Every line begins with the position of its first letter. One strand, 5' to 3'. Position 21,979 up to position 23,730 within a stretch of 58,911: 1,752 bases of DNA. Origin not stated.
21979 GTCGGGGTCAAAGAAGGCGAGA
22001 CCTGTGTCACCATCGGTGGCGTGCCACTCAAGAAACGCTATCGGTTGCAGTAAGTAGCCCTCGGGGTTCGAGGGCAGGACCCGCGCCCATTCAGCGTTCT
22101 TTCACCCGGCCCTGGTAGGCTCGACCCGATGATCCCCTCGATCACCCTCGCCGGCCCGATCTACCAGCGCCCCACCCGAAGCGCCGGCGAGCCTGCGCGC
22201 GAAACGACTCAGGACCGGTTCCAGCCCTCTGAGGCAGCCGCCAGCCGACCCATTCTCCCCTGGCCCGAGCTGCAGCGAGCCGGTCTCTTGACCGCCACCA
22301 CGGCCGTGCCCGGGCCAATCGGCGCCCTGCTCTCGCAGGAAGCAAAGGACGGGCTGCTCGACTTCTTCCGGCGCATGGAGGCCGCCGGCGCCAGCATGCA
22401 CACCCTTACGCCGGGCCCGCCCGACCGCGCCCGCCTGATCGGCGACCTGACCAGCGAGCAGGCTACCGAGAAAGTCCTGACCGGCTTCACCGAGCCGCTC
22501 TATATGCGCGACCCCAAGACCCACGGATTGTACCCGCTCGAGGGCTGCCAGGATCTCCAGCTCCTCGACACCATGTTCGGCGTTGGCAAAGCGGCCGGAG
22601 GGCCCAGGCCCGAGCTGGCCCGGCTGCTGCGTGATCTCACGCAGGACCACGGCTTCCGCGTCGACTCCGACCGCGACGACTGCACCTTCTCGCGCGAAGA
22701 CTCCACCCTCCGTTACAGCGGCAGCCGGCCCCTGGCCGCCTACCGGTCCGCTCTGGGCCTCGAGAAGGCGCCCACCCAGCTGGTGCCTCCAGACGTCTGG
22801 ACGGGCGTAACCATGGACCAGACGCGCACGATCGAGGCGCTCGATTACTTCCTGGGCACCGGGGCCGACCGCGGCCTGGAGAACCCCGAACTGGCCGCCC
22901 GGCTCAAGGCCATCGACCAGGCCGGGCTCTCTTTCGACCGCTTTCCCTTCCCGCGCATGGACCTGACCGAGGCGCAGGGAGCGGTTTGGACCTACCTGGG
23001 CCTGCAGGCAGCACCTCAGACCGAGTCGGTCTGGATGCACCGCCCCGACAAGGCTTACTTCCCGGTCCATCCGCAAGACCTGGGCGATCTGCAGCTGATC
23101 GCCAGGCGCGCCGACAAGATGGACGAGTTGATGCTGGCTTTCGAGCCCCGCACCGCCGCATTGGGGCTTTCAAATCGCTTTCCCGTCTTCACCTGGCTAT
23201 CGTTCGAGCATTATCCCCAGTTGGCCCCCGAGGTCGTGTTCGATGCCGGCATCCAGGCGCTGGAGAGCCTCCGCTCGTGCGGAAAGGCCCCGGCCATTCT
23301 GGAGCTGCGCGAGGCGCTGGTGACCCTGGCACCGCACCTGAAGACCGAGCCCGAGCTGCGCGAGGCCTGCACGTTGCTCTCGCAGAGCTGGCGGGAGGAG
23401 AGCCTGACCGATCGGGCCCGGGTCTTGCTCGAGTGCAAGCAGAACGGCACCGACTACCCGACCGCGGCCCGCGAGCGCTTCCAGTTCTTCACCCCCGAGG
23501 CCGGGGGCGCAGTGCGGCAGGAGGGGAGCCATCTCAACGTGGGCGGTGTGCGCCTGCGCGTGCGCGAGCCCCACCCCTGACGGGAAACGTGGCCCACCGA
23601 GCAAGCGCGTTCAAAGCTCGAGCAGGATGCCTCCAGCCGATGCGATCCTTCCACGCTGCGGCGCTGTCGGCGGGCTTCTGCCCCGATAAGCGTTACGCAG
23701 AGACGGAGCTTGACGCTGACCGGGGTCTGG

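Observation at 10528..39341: Five otherwise unrelated proteins share a C-terminal motif φ-x-φ-G-G-φ-x-φ-[RK]-[RK]: encapsulin cargo-loading-peptide-like tails or a novel sorting tag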

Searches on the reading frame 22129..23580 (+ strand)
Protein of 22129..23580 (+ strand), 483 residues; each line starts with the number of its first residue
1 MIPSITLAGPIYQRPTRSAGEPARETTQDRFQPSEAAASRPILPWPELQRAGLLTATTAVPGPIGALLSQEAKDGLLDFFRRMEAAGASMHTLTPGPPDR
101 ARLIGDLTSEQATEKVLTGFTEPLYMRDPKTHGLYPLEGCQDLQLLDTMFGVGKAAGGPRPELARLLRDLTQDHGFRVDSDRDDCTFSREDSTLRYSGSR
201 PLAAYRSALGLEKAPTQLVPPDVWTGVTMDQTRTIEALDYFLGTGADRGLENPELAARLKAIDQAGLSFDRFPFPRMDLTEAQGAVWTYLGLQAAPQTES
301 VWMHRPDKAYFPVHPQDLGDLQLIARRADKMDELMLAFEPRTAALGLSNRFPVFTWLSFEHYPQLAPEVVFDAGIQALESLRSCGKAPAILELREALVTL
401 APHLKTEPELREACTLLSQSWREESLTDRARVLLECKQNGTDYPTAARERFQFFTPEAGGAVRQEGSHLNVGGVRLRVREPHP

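Call 10: search_protein_families(library=pfam, proteins=[window:22129-23580:+], max_evalue=0.01)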
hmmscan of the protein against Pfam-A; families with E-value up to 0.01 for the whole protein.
window:22129-23580:+ (483 aa): 0 families

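Call 12: find_encoding_contigs(protein=window:22129-23580:+, flank=2000, max_places=4)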
Protein window:22129-23580:+ (483 aa): 2 contigs read that carry it; 2 places shown.
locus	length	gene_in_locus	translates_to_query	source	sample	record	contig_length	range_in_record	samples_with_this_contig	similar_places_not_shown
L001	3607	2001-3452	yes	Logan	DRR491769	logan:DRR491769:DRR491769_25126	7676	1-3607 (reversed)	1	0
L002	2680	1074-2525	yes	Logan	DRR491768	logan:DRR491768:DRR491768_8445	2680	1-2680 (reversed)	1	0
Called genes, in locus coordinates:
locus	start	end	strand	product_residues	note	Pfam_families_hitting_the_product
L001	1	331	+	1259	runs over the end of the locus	-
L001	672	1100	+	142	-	PF01850:PIN (weak)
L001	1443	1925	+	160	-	-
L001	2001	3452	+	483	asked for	-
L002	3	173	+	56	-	?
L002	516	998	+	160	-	-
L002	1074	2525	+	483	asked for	-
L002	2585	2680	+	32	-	?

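Call 15: find_homologous_proteins(query=window:22129-23580:+)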
Query window:22129-23580:+ (483 aa): 4 proteins with E <= 0.001 among 8000 candidates.
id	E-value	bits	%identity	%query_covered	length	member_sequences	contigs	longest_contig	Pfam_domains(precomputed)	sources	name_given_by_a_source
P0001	0.0e+0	1095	100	100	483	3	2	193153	-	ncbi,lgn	ncbi:MAG: hypothetical protein AMXMBFR33_09990 [Candidatus Xenobia bacterium]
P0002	8.6e-222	755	70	100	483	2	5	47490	-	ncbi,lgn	-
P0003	1.1e-210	719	68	100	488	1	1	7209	-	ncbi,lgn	-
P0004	1.6e-8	52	30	49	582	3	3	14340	-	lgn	-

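Call 19: search_protein_families(library=ncbifam, proteins=[window:22129-23580:+], max_evalue=1)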
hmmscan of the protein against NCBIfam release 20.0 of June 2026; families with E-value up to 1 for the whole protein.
window:22129-23580:+ (483 aa): 0 families

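Call 20: find_encoding_contigs(protein=P0002, flank=10000, max_places=3)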
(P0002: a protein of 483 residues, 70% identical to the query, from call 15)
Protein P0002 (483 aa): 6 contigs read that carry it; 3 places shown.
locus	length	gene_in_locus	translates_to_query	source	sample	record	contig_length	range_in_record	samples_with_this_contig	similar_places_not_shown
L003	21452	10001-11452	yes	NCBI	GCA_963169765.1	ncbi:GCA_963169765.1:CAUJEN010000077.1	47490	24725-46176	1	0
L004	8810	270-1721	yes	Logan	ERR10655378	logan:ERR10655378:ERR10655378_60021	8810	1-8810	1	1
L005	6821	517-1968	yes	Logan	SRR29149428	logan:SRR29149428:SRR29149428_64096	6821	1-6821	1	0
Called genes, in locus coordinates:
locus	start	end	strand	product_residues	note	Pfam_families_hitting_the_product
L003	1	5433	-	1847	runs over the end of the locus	PF12458:DUF3686, PF25472:DUF7902, PF00004:AAA (weak)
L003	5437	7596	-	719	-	-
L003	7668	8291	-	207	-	-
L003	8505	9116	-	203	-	-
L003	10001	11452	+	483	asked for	-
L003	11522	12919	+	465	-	PF01979:Amidohydro_1, PF07969:Amidohydro_3 (weak)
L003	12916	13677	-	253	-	PF04945:YHS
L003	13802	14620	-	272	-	-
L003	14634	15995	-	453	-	PF05167:DUF711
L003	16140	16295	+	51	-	-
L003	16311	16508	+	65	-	PF00085:Thioredoxin (weak)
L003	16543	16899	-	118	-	-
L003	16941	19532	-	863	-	PF05192:MutS_III (faint), PF00488:MutS_V, PF20297:MSSS, PF01713:Smr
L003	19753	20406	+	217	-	-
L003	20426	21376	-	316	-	-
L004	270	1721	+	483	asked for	-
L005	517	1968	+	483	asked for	-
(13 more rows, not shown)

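Call 21: find_encoding_contigs(protein=P0004, flank=10000, max_places=3)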
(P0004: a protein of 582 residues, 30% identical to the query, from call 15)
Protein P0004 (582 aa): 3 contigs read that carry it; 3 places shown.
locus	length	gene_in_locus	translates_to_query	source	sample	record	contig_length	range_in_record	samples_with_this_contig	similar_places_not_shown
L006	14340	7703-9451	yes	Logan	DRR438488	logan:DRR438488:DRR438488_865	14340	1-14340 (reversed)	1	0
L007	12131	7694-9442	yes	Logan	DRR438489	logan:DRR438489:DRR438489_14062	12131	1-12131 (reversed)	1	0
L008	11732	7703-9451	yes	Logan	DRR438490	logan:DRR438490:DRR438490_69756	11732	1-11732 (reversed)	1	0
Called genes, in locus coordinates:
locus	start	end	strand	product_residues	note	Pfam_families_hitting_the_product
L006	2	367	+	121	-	?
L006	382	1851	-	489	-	PF00144:Beta-lactamase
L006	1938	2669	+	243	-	PF07238:PilZ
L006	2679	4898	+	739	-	PF07719:TPR_2 (faint), PF13428:TPR_14 (faint), PF14559:TPR_19 (faint), PF13431:TPR_17 (faint), PF13432:TPR_16 (weak)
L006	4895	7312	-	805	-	PF16126:DUF4838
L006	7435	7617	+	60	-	-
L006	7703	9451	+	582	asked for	-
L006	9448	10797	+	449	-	PF07690:MFS_1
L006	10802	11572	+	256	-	-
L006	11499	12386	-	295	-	PF10672:Methyltrans_SAM, PF05175:MTS (weak), PF13649:Methyltransf_25 (weak)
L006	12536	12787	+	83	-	-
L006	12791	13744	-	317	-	PF14226:DIOX_N, PF03171:2OG-FeII_Oxy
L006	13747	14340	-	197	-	?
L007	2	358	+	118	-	?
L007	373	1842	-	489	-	PF00144:Beta-lactamase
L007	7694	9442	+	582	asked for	-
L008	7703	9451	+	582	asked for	-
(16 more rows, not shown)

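Call 33: search_solved_structures(query=window:22129-23580:+, max_evalue=1)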
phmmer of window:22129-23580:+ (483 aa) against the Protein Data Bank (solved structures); distinct sequences matched with E-value up to 1: 0.

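Call 52: find_encoding_contigs(protein=P0024, flank=10000, max_places=4)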
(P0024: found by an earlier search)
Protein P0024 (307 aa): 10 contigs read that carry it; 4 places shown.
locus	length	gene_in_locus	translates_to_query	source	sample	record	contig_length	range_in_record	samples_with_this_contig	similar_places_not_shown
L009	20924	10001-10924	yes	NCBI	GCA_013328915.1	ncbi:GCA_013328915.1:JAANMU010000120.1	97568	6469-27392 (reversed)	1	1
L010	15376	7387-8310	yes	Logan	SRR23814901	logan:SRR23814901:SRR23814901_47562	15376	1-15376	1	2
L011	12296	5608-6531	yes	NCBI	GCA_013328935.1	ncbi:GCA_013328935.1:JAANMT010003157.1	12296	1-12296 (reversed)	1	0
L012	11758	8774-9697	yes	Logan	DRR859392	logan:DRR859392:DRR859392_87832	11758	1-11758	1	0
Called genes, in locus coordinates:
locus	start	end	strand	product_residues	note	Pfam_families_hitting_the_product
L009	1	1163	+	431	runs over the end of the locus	-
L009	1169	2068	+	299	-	PF02653:BPD_transp_2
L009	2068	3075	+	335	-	PF02653:BPD_transp_2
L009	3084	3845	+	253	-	PF00005:ABC_tran, PF13304:AAA_21 (faint), PF12399:BCA_ABC_TP_C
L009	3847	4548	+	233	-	PF00005:ABC_tran, PF13304:AAA_21 (faint)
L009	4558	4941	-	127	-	-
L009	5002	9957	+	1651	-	PF00069:Pkinase, PF07714:PK_Tyr_Ser-Thr, PF13191:AAA_16, PF13401:AAA_22 (weak), PF01590:GAF, PF13185:GAF_2, PF13492:GAF_3, PF00990:GGDEF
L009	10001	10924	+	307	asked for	-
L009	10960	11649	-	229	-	PF20772:TACO1_YebC_N, PF01709:Transcrip_reg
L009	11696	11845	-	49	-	-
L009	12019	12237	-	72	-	-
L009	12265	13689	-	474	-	-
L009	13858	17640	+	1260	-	-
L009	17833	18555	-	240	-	PF00912:Transgly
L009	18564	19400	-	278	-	PF08501:Shikimate_dh_N, PF01488:Shikimate_DH, PF18317:SDH_C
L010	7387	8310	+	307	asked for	-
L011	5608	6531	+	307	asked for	-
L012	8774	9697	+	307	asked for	-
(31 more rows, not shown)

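Call 53: find_encoding_contigs(protein=P0015, flank=10000, max_places=4)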
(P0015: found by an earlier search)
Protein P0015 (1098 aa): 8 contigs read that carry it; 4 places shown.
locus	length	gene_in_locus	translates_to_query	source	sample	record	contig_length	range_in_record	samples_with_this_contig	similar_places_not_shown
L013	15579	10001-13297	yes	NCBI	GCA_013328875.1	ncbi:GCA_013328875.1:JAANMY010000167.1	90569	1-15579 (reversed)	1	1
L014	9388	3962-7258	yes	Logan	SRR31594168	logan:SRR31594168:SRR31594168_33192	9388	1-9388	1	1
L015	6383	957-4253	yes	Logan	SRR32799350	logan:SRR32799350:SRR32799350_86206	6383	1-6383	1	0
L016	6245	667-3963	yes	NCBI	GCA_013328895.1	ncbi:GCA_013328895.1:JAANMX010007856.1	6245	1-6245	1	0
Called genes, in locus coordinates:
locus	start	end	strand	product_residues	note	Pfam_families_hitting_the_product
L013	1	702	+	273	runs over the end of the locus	-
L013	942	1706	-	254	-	PF00072:Response_reg, PF00486:Trans_reg_C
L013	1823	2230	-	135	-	-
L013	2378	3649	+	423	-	PF02550:AcetylCoA_hydro, PF13336:AcetylCoA_hyd_C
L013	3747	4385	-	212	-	PF00072:Response_reg, PF00196:GerE, PF08281:Sigma70_r4_2 (weak)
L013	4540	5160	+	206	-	PF00027:cNMP_binding, PF13545:HTH_Crp_2, PF00325:Crp (weak)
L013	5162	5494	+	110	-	-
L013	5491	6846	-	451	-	PF00989:PAS, PF08448:PAS_4, PF13426:PAS_9, PF24820:Diguanyl_cycl_sensor (weak), PF07730:HisKA_3, PF02518:HATPase_c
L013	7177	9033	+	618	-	PF00122:E1-E2_ATPase, PF00702:Hydrolase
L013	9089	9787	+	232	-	PF20772:TACO1_YebC_N, PF01709:Transcrip_reg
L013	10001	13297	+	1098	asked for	-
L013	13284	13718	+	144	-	-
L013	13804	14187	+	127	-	-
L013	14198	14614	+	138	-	-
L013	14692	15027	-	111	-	PF02452:PemK_toxin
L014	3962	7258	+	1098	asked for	-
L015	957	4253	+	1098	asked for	-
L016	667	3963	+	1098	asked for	-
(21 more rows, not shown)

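Call 60: find_related_loci(query=A5, collection=genome_contigs, flank=10000)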
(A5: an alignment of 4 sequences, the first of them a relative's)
Query A5 (483 aa) in genome_contigs; peptide patterns used: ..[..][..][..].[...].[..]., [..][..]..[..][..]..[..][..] (x = any residue, [..] = any of these).
57 stretches matched a pattern; 3 encode a relative of the query (tblastn E <= 1e-3); 3 distinct loci.
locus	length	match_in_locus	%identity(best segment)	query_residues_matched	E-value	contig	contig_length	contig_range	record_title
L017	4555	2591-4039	95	1-483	0e+0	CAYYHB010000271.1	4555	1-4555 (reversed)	MAG TPA_asm: uncultured Burkholderiales bacterium isolate SRP329715_co1_347 genome assembly, contig: NODE_29956_length_4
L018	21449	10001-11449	70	1-483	0e+0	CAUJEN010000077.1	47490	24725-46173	MAG: Candidatus Eremiobacteraeota bacterium isolate KLAP168 genome assembly, contig: KLAP168_544647, whole genome shotgu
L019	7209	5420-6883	68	1-483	0e+0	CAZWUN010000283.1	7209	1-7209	MAG TPA_asm: uncultured Burkholderiales bacterium isolate SRP329715_co1_362 genome assembly, contig: NODE_16018_length_7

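Call 64: find_related_loci(query=A5, collection=metagenome_contigs, flank=10000)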
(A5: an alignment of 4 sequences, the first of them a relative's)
Query A5 (483 aa) in metagenome_contigs; peptide patterns used: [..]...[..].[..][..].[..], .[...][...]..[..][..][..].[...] (x = any residue, [..] = any of these).
376 stretches matched a pattern; 3 encode a relative of the query (tblastn E <= 1e-3); 3 distinct loci.
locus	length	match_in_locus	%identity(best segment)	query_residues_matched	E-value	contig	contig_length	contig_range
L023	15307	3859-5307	95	1-483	0e+0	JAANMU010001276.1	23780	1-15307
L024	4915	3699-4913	98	1-405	0e+0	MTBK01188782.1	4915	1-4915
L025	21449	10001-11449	70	1-483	0e+0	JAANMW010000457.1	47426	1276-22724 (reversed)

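Call 77: predict_structure(alignment_id=A5)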
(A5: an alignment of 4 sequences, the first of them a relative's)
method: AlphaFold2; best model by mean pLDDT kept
length: 483 residues; sequences in the alignment: 4
mean_pLDDT: 58.0   pTM: 0.41
mean pLDDT of the five models: 58.0, 55.4, 54.1, 53.3, 52.7
residues with pLDDT >= 90: 10; 70-90: 158; 50-70: 131; < 50: 184
segments of 3 or more residues with pLDDT < 50: 1-41, 56-59, 96-98, 151-252, 270-283, 295-299, 452-461, 480-483
pLDDT, mean of each block of 10 residues (from residue 1): 28 26 28 31 68 56 75 82 72 58 70 83 65 61 61 31 35 41 39 42 44 32 26 31 31 51 56 36 61 54 62 68 80 84 74 72 85 90 75 82 87 85 71 80 68 40 61 54 38
secondary structure, 60 per line:
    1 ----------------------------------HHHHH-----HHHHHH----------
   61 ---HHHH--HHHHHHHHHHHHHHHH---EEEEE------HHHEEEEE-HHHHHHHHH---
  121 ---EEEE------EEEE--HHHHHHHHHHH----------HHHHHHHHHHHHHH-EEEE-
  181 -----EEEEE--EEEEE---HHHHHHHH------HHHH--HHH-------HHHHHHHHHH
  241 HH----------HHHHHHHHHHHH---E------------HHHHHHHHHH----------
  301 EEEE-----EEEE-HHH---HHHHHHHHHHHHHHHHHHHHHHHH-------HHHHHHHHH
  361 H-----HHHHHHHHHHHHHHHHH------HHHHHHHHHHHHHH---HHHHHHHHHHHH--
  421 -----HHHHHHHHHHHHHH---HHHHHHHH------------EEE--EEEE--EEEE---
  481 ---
elements in order: H35-39 H45-50 H64-67 H70-85 E89-93 E103-107 H109-117 E124-127 E134-137 H140-150 H161-174 E176-179 E186-190 E193-197 H201-208 H215-218 H231-242 H253-264 H281-290 E301-304 E310-313 H321-344 H352-361 H367-383 H390-403 H407-418 H426-439 H443-450 E463-465 E468-471 E474-477

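Call 92: search_protein_families(library=pfam, proteins=[P0004], max_evalue=0.01)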
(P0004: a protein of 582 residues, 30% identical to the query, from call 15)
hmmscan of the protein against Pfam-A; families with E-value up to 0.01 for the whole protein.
P0004 (582 aa): 0 families

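Call 101: search_protein_families(library=padloc, proteins=[window:22129-23580:+], max_evalue=0.01)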
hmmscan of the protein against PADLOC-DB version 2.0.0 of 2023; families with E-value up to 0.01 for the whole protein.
window:22129-23580:+ (483 aa): 0 families
